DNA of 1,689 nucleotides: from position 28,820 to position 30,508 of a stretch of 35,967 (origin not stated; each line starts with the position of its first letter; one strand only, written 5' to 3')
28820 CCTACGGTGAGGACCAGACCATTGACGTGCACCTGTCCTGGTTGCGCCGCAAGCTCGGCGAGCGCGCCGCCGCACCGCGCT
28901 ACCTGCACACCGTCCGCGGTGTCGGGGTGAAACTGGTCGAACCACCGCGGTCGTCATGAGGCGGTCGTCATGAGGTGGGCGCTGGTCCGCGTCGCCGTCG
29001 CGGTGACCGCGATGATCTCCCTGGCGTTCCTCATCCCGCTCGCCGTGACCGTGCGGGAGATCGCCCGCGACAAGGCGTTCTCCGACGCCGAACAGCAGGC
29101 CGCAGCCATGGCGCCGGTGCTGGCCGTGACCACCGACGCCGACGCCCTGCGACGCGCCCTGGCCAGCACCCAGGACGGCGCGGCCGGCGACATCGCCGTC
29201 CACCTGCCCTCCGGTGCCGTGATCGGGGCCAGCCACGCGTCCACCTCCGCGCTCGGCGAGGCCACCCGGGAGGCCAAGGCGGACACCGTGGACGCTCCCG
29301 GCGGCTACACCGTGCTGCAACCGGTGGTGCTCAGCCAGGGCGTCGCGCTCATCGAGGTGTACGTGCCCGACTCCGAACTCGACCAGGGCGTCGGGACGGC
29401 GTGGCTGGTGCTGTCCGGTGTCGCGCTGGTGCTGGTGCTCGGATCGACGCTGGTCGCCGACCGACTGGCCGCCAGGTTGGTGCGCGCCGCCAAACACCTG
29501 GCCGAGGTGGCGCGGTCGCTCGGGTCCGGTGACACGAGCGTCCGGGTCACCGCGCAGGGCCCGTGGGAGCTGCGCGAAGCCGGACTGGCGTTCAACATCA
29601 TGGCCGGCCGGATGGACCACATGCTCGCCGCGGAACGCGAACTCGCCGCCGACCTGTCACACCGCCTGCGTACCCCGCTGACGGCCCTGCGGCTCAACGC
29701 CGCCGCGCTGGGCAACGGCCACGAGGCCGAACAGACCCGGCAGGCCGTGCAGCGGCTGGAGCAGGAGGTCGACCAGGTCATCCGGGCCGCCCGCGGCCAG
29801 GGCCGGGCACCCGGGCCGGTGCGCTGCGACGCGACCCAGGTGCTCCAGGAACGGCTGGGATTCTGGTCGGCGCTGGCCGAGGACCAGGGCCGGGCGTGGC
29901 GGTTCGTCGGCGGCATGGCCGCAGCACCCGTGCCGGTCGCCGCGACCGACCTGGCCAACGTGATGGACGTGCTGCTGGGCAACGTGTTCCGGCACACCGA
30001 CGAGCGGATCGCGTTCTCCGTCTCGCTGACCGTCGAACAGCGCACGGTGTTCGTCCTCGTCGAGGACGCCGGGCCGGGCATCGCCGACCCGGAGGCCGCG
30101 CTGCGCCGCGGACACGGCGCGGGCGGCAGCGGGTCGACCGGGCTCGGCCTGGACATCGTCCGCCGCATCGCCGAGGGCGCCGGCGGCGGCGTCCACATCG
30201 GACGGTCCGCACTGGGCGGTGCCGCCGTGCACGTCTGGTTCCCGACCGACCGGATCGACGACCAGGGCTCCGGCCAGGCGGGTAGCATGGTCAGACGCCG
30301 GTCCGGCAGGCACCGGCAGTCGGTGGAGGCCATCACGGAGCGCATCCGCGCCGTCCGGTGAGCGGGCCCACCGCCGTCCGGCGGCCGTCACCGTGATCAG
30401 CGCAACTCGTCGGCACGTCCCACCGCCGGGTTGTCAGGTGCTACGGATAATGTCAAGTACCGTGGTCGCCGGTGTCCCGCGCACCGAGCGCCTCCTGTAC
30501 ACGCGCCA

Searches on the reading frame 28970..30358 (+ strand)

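Call 27: search_protein_families(library=pfam, proteins=[window:28970-30358:+], max_evalue=0.0001)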
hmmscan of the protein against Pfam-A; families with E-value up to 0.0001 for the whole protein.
window:28970-30358:+ (463 aa): 3 families
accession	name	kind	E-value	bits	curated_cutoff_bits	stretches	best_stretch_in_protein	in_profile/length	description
PF02518.31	HATPase_c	-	6.4e-12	46.3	26.4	1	326-427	4-110/111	Histidine kinase-, DNA gyrase B-, and HSP90-like ATPase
PF00512.31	HisKA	-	1.7e-10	41.2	26.9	1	222-270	2-50/66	His Kinase A (phospho-acceptor) domain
PF00672.30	HAMP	-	3.6e-07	30.9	25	1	166-215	2-51/53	HAMP domain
